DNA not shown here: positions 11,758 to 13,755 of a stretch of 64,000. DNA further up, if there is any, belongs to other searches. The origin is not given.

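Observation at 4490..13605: Membrane protein + giant NACHT-TPR STAND NTPase + caspase-fold peptidase cassette beside an IS630 remnant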

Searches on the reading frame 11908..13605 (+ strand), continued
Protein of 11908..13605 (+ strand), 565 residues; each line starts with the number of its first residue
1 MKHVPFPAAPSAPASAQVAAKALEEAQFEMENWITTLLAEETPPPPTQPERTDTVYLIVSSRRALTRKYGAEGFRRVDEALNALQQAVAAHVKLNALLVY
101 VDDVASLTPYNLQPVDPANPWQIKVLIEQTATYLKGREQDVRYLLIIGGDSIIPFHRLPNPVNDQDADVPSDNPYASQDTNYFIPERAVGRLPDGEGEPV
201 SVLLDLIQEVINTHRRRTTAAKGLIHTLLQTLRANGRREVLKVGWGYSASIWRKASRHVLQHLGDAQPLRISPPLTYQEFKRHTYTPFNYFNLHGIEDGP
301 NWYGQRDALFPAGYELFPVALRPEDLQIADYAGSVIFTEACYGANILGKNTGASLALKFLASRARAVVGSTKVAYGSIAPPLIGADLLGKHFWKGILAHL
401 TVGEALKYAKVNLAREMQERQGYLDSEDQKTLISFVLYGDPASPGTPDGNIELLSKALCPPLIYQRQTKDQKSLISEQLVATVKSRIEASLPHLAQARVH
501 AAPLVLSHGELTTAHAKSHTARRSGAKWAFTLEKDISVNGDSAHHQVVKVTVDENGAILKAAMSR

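Call 21: find_related_loci(query=A1, collection=genome_contigs, flank=10000)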
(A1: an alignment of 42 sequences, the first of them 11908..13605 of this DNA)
Query A1 (565 aa) in genome_contigs; peptide patterns used: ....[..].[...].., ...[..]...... (x = any residue, [..] = any of these).
599 stretches matched a pattern (row limit reached: there are more); 555 encode a relative of the query (tblastn E <= 1e-3); the best 80 are kept; 80 distinct loci.
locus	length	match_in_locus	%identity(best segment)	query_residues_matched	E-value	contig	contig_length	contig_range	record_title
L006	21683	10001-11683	73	5-565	0e+0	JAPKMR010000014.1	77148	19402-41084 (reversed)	MAG: Anaerolineae bacterium isolate MO53 NODE_14_length_77148_cov_2.743886:GC=0.572, whole genome shotgun sequence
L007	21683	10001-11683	73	5-565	0e+0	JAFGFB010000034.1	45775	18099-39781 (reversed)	MAG: Anaerolineae bacterium isolate Zod_Metabat.1288 k87_1806701, whole genome shotgun sequence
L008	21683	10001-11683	72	5-565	0e+0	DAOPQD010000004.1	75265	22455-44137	MAG TPA_asm: Anaerolineae bacterium isolate AMR_MDS_1531 NODE_424_length_75265_cov_54.041843, whole genome shotgun seque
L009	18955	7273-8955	71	5-565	0e+0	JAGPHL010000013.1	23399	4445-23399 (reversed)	MAG: Anaerolineae bacterium isolate Gw_SlDig_bin_283 Gw_SlDig_3519_length_23399_cov_74.972886, whole genome shotgun sequ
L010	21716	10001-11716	56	5-565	0e+0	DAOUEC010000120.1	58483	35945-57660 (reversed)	MAG TPA_asm: Anaerolineae bacterium isolate N3_163 k131_1425337, whole genome shotgun sequence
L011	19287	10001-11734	57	2-565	0e+0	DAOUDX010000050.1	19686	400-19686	MAG TPA_asm: Anaerolineae bacterium isolate N2_102 k133_1291702, whole genome shotgun sequence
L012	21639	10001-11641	57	23-565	0e+0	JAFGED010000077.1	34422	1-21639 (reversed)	MAG: Anaerolineae bacterium isolate Zod_Metabat.1210 k87_805137, whole genome shotgun sequence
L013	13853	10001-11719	55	21-565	0e+0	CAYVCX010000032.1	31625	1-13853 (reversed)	MAG TPA_asm: uncultured Anaerolineales bacterium isolate SRP141376_co1_360 genome assembly, contig: NODE_3303_length_316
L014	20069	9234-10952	55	21-565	0e+0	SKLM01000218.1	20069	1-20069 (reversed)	MAG: Thermoflexales bacterium isolate CSSed162cmA_211 CSSed16-2cmA-5648, whole genome shotgun sequence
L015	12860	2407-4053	55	19-565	0e+0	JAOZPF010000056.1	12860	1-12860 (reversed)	MAG: Anaerolineae bacterium isolate GMC4.metabat2.178_sub GMC4_6372_length_12860_cov_6.212886, whole genome shotgun sequ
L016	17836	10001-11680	56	15-565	0e+0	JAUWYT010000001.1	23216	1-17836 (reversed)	MAG: Chloroflexota bacterium isolate CSMAG_2717 CSMAG_2717_k141_552229_length_23216_cov_8.8642, whole genome shotgun seq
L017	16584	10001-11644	55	21-565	0e+0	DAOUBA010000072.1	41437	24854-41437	MAG TPA_asm: Anaerolineae bacterium isolate H67_700 k125_310922, whole genome shotgun sequence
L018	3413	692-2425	53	14-565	0e+0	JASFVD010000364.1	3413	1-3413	MAG: Anaerolineae bacterium isolate D1105M20metaG_Bin_119 D1105M20metaG_FD_scaffold_15329_c1, whole genome shotgun seque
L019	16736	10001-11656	54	16-565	0e+0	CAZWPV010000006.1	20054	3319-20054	MAG TPA_asm: uncultured Anaerolineales bacterium isolate binchicken_co228_317 genome assembly, contig: NODE_3654_length_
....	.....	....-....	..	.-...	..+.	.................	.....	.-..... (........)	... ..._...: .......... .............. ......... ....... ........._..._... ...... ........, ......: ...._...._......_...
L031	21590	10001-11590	43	51-565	3e-130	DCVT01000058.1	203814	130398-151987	MAG TPA_asm: Anaerolineales bacterium UBA2181 UBA2181_contig_1336, whole genome shotgun sequence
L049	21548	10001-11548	43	52-565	1e-115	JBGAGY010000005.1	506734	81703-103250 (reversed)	MAG: Anaerolineales bacterium isolate MAG_MBR_H125.91 MBRH125-91_opera_contig_112, whole genome shotgun sequence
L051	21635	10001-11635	40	55-565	4e-115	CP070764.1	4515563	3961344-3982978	MAG: Chloroflexota bacterium isolate bin26 chromosome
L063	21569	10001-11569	41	56-565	8e-113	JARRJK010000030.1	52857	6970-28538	MAG: Anaerolineales bacterium isolate Spart_018_MAG scaffold_1022, whole genome shotgun sequence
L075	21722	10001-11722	38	17-565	9e-110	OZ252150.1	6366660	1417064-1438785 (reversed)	MAG: Anaerolineales bacterium isolate ed016152-bc35-4daa-af1a-9bf7613e1c63 genome assembly, chromosome: 1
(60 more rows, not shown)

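Call 29: search_protein_families(library=pfam, proteins=[L014:3919-6018:+, L031:3710-5809:+, L051:3368-5467:+, L075:2169-4268:+, L031:9035-11593:+, L075:9095-11725:+, L051:8882-11638:+], max_evalue=0.01)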
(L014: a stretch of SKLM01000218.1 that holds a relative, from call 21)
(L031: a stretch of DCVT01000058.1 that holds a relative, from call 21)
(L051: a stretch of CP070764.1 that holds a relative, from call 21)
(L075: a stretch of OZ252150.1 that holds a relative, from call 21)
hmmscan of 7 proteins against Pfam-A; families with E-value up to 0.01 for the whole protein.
L014:3919-6018:+ (700 aa): 29 families (the best 25 are shown)
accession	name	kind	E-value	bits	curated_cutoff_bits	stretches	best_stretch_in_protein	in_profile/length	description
PF07719.23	TPR_2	-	6.3e-70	226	27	6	603-633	3-33/34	Tetratricopeptide repeat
PF13414.12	TPR_11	-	2.1e-56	187.8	26.8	7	613-645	6-38/42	TPR repeat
PF00515.34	TPR_1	-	2.9e-54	179.2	27.8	5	604-633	4-33/34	Tetratricopeptide repeat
PF13181.12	TPR_8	-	2.5e-47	155.4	25.7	2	604-633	4-33/34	Tetratricopeptide repeat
PF13424.12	TPR_12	-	3.9e-44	149.2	30.1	6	325-384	3-70/77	Tetratricopeptide repeat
PF13428.12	TPR_14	-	1.2e-42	140.3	23.5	3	604-642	4-42/44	Tetratricopeptide repeat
PF13432.12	TPR_16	-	1.8e-42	143.8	32.7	7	606-664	2-60/65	Tetratricopeptide repeat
PF14559.12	TPR_19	-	2.4e-35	121.1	25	7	579-639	3-63/68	Tetratricopeptide repeat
PF13371.12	TPR_9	-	9.4e-34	115.7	35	3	55-119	5-69/73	Tetratricopeptide repeat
PF13431.12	TPR_17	-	1.2e-31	106.8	24.4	1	592-622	4-34/34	Tetratricopeptide repeat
PF12895.13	ANAPC3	-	7.6e-20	71.4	27.2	2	290-346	24-77/82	Anaphase-promoting complex, cyclosome, subunit 3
PF13174.12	TPR_6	-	1.2e-19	70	26.3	0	606-632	5-31/33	Tetratricopeptide repeat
PF13176.12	TPR_7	-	1.6e-18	65.6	27.9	1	605-632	3-30/36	Tetratricopeptide repeat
PF23914.1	TPR_CcmH_CycH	-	2.3e-13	50.7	42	2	523-630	40-150/158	Cytochrome c-type biogenesis protein H TPR domain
PF03704.23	BTAD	-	4.5e-13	50.2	22.1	1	574-627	69-122/146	Bacterial transcriptional activator domain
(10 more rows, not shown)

L031:3710-5809:+ (700 aa): 14 families
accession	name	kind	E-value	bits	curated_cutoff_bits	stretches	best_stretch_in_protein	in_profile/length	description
PF07719.23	TPR_2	-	2.4e-16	58.9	27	1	482-513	3-34/34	Tetratricopeptide repeat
PF13181.12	TPR_8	-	2.1e-12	46.6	25.7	0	620-648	1-29/34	Tetratricopeptide repeat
PF13428.12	TPR_14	-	5.8e-11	42.4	23.5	1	412-455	1-44/44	Tetratricopeptide repeat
PF00515.34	TPR_1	-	1.1e-10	41.3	27.8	0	482-513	3-34/34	Tetratricopeptide repeat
PF13414.12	TPR_11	-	9.7e-10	38.4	26.8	1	661-700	1-40/42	TPR repeat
PF12895.13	ANAPC3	-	1.4e-09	38.5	27.2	0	622-679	26-81/82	Anaphase-promoting complex, cyclosome, subunit 3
PF14559.12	TPR_19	-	7.2e-09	36.3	25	3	525-580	2-57/68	Tetratricopeptide repeat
PF13424.12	TPR_12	-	3.9e-08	33.8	30.1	1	621-683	4-74/77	Tetratricopeptide repeat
PF13176.12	TPR_7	-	1.1e-06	28.7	27.9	0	449-478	2-31/36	Tetratricopeptide repeat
PF13429.12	TPR_15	-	0.0001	22.3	26.2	0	448-601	112-265/280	Tetratricopeptide repeat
PF23914.1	TPR_CcmH_CycH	-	0.00012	22.4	42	0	616-695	46-128/158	Cytochrome c-type biogenesis protein H TPR domain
PF13431.12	TPR_17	-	0.00055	20.4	24.4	0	538-568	3-33/34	Tetratricopeptide repeat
PF12862.13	ANAPC5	-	0.0012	19.3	23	0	482-513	40-71/91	Anaphase-promoting complex subunit 5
PF13432.12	TPR_16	-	0.0028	18.5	32.7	0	451-514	2-65/65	Tetratricopeptide repeat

L051:3368-5467:+ (700 aa): 14 families
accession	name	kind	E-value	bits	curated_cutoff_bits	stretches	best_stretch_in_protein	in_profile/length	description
PF07719.23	TPR_2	-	3.6e-14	52.1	27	0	511-543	2-34/34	Tetratricopeptide repeat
PF13414.12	TPR_11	-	1e-11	44.8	26.8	1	591-623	7-39/42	TPR repeat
PF14559.12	TPR_19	-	2.6e-11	44.1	25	2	564-619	11-66/68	Tetratricopeptide repeat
PF13428.12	TPR_14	-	6.1e-11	42.3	23.5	1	580-620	3-43/44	Tetratricopeptide repeat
PF00515.34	TPR_1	-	5.6e-08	32.7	27.8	1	515-543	6-34/34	Tetratricopeptide repeat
PF13181.12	TPR_8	-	5.8e-08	32.7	25.7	0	548-576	5-33/34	Tetratricopeptide repeat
PF23914.1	TPR_CcmH_CycH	-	8.9e-08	32.6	42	0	574-637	46-112/158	Cytochrome c-type biogenesis protein H TPR domain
PF13432.12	TPR_16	-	1.5e-07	32.2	32.7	1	584-638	3-57/65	Tetratricopeptide repeat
PF13431.12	TPR_17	-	2.1e-07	31.1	24.4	1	532-562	1-31/34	Tetratricopeptide repeat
PF12895.13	ANAPC3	-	9.3e-06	26.3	27.2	0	415-489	4-77/82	Anaphase-promoting complex, cyclosome, subunit 3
PF14863.12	Alkyl_sulf_dimr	-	0.00031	21.6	26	0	510-566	69-125/139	Alkyl sulfatase dimerisation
PF13371.12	TPR_9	-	0.0012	19.3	35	0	559-613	10-64/73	Tetratricopeptide repeat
PF13424.12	TPR_12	-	0.0023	18.5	30.1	0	515-572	8-66/77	Tetratricopeptide repeat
PF25064.1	ARM_TT21_5th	-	0.0046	17.7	27.8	0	417-469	18-73/117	TT21 fifth ARM repeats domain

L075:2169-4268:+ (700 aa): 13 families
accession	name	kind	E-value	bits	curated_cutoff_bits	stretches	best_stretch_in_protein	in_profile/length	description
PF07719.23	TPR_2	-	2e-15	56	27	0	554-586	2-34/34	Tetratricopeptide repeat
PF14559.12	TPR_19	-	8.2e-14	52.1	25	2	638-697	3-62/68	Tetratricopeptide repeat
PF13431.12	TPR_17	-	5.8e-13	48.4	24.4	0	499-530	2-33/34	Tetratricopeptide repeat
PF23914.1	TPR_CcmH_CycH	-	1.7e-12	47.9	42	1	443-543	56-154/158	Cytochrome c-type biogenesis protein H TPR domain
PF13428.12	TPR_14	-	2.9e-11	43.3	23.5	1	554-595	2-43/44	Tetratricopeptide repeat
PF13424.12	TPR_12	-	6.7e-11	42.7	30.1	1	515-583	8-75/77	Tetratricopeptide repeat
PF13181.12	TPR_8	-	1.9e-09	37.4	25.7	0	627-659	2-34/34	Tetratricopeptide repeat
PF13414.12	TPR_11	-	9e-09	35.3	26.8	0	667-700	1-34/42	TPR repeat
PF00515.34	TPR_1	-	1.6e-08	34.5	27.8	0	554-586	2-34/34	Tetratricopeptide repeat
PF13432.12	TPR_16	-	3.1e-07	31.2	32.7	1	632-694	3-65/65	Tetratricopeptide repeat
PF12895.13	ANAPC3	-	9.3e-06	26.3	27.2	0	422-481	8-66/82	Anaphase-promoting complex, cyclosome, subunit 3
PF02259.29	FAT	-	1.6e-05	24.8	24.2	1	472-605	186-301/343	FAT domain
PF13371.12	TPR_9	-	0.0013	19.2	35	0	597-660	5-63/73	Tetratricopeptide repeat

L031:9035-11593:+ (852 aa): 5 families
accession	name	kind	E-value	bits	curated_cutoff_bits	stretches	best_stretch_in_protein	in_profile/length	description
PF14559.12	TPR_19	-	1.7e-11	44.7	25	2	24-82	10-68/68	Tetratricopeptide repeat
PF13428.12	TPR_14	-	3.6e-06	27.6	23.5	0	43-82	5-44/44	Tetratricopeptide repeat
PF07719.23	TPR_2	-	0.00024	21.4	27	0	174-205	2-33/34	Tetratricopeptide repeat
PF13432.12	TPR_16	-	0.00034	21.4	32.7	1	144-200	2-58/65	Tetratricopeptide repeat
PF14863.12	Alkyl_sulf_dimr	-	0.0015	19.3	26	0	29-87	60-117/139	Alkyl sulfatase dimerisation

L075:9095-11725:+ (876 aa): 6 families
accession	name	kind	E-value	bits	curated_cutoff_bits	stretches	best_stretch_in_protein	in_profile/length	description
PF01364.23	Peptidase_C25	-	5.5e-14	52.6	23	1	621-737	258-372/374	Peptidase family C25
PF13432.12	TPR_16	-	3.1e-08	34.4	32.7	1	154-215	3-64/65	Tetratricopeptide repeat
PF14559.12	TPR_19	-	3.5e-08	34.1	25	2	18-82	2-66/68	Tetratricopeptide repeat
PF13428.12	TPR_14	-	1.1e-07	32.2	23.5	0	152-190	5-43/44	Tetratricopeptide repeat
PF07719.23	TPR_2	-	3.8e-06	27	27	0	187-214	6-33/34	Tetratricopeptide repeat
PF13181.12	TPR_8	-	0.0022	18.5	25.7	0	42-74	2-34/34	Tetratricopeptide repeat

L051:8882-11638:+ (918 aa): 3 families
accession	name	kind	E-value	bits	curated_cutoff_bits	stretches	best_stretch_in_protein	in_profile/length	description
PF14559.12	TPR_19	-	1.8e-08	35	25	2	42-82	18-58/68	Tetratricopeptide repeat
PF13428.12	TPR_14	-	3e-07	30.9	23.5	1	52-92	4-44/44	Tetratricopeptide repeat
PF19964.5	EAD11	-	0.0027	18.1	26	1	57-95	8-46/80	Effector-associated domain 11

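Call 30: predict_structure(alignment_id=A1)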
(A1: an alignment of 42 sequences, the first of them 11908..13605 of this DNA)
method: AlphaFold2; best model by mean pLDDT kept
length: 565 residues; sequences in the alignment: 42
mean_pLDDT: 69.8   pTM: 0.67
mean pLDDT of the five models: 69.8, 68.7, 68.6, 68.3, 66.3
residues with pLDDT >= 90: 145; 70-90: 181; 50-70: 81; < 50: 158
segments of 3 or more residues with pLDDT < 50: 1-15, 39-51, 220-255, 263-283, 298-302, 304-319, 376-380, 449-473, 506-524
pLDDT, mean of each block of 10 residues (from residue 1): 31 46 57 51 38 85 97 98 92 83 95 96 96 91 96 90 69 89 88 95 96 72 44 36 41 46 42 41 59 55 43 40 70 78 84 88 90 54 73 81 92 83 78 92 68 32 37 64 85 84 52 30 58 80 78 80 74
secondary structure, 60 per line:
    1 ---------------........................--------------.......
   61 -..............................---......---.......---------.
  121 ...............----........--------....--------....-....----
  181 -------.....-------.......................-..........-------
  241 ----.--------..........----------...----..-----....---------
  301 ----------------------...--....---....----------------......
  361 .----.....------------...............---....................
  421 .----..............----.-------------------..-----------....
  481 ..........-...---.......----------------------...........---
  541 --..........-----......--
elements in order: H16-39 E54-60 H62-91 E95-100 H104-110 H120-135 E140-147 E156-159 E168-171 H173-176 E188-192 H200-222 H224-233 H254-263 E288-291 H328-331 E335-338 H355-361 E366-370 H383-397 H402-421 H426-434 E435-439 H477-490 E498-504 E527-537 E543-552 E558-563

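Call 34: fold_search(model_id=the predicted structure, library=pdb)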
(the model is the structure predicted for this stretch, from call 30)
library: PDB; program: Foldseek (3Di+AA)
matches with E <= 10: 402; with E <= 0.001: 5
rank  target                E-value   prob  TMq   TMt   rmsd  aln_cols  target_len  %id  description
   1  4rbm                  4.8e-11  1.00  0.43  0.53  21.7       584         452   11  Porphyromonas gingivalis gingipain K (Kgp) catalytic and immunoglobulin superfamily-like domains (released 2014-10-08)
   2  6i9a_A                6.6e-10  1.00  0.43  0.52  22.1       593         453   10  Porphyromonas gingivalis gingipain K (Kgp) in complex with inhibitor KYT-36 (released 2019-03-13)
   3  9hms_C                5.1e-05  1.00  0.29  0.16  15.2       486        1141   14  Cryo-EM structure of human separase bound to SCC1 (310-550 aa) and SA2 (released 2025-09-03)
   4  8tl0_B                9.1e-05  0.99  0.21  0.23  18.9       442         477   12  Structure of activated SAVED-CHAT filament (released 2024-03-06)
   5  5u1t_A                5.3e-04  0.99  0.28  0.12  13.1       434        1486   10  Crystal structure of the Saccharomyces cerevisiae separase-securin complex at 2.6 angstrom resolution (released 2017-02-08)
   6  7y84_C                1.5e-03  1.00  0.18  0.16   6.2       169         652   14  CryoEM structure of type III-E CRISPR Craspase gRAMP-crRNA in complex with TPR-CHAT protease (released 2022-12-14)
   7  7x8a_D                8.1e-03  0.93  0.26  0.22  12.5       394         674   10  Cryo-EM structure of a bacterial protein complex (released 2022-11-16)
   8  8eex_B                1.1e-02  0.84  0.29  0.23  20.1       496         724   13  Cas7-11 in complex with Csx29 (released 2022-11-16)
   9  5enz_A                1.2e-01  0.10  0.14  0.20  18.5       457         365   10  S. aureus MnaA-UDP co-structure (released 2016-04-27)
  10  9qbp_D                1.6e-01  0.09  0.14  0.16  16.8       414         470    9  Crystal structure of Enhydrobacter aerosaccus apo SPARDA complex (released 2025-12-17)
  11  5y2z_E                3.5e-01  0.18  0.10  0.12   7.6       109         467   14  Crystal structure of human LGI1 EPTP-ADAM22 complex (released 2018-05-02)
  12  8hpy_A                3.9e-01  0.18  0.10  0.11   7.4       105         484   15  Crystal structure of human LGI1-ADAM22 complex (released 2023-12-13)
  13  8dl5_B                4.3e-01  0.18  0.13  0.17  14.3       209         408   14  Crystal structure of PLP-dependent Mannich cyclase LolT (released 2023-06-14)
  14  4laf_C                4.3e-01  0.11  0.12  0.26  12.1       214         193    9  Crystal structure of PnpB complex with FMN (released 2014-06-25)
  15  3k7l                  4.6e-01  0.20  0.14  0.18   8.5       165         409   13  Structures of two elapid snake venom metalloproteases with distinct activities highlight the disulfide patterns in the D (released 2010-03-02)
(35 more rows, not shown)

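Call 43: search_protein_families(library=pfam, proteins=[window:11908-13605:+], max_evalue=10)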
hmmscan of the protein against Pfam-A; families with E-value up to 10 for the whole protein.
window:11908-13605:+ (565 aa): 0 families

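Call 62: search_dna_similar(query=window:11908-13605:+, collection=plasmids, mode=protein, max_rows=8)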
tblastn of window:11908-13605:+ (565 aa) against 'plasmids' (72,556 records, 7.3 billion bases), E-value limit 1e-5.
Records with a match: 10; places in all: 10; records where one place covers at least 80% of the query: 0.
Best place of each record, by identity: <60% 10.
By first word of the organism name: Rhizobium 6; Bradyrhizobium 2; Sinorhizobium 1; Novosphingobium 1.
By predicted mobility (MOB-suite, as given by PLSDB): conjugative 7; non-mobilizable 3.
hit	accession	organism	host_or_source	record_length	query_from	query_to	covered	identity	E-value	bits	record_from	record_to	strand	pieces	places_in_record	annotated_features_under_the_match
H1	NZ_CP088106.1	Rhizobium ruizarguesonis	cell culture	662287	58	495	78%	26.7%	3e-23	112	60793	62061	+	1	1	C25 family cysteine peptidase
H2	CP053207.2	Rhizobium leguminosarum bv. trifolii TA1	-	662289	58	495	78%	26.7%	3e-23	112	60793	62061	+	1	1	hypothetical protein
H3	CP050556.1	Rhizobium leguminosarum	Vicia sativa,cell culture,root nodule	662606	58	495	78%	26.7%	4e-23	112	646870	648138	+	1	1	hypothetical protein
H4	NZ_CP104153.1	Rhizobium sophoriradicis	Phaseolus vulgaris,cell culture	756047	58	442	68%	28.6%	3e-18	97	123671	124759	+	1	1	C25 family cysteine peptidase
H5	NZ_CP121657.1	Rhizobium sp. CB3171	Calliandra calothyrsus,cell culture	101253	57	442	68%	27.1%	3e-19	100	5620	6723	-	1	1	hypothetical protein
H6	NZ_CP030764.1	Rhizobium leguminosarum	Genomic DNA from Bacterial pure culture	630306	58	442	68%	27.0%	2e-17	94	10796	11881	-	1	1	C25 family cysteine peptidase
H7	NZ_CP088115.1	Sinorhizobium meliloti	cell culture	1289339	58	442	68%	26.7%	3e-13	81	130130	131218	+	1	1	none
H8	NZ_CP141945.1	Novosphingobium sp. RL4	Rheum palmatum L.,Single ...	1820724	143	513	66%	27.3%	2e-16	91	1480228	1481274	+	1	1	none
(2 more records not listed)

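Call 63: search_dna_similar(query=window:11908-13605:+, collection=phages, mode=protein, max_rows=8)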
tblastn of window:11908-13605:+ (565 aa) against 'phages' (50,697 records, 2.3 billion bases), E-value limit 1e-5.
No match.

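Call 64: find_related_loci(query=A1, collection=viral_contigs, flank=5000)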
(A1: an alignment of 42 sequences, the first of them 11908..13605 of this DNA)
Query A1 (565 aa) in viral_contigs; peptide patterns used: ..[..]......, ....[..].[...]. (x = any residue, [..] = any of these).
42 stretches matched a pattern, but none encodes a relative of the query by tblastn (E <= 1e-3).
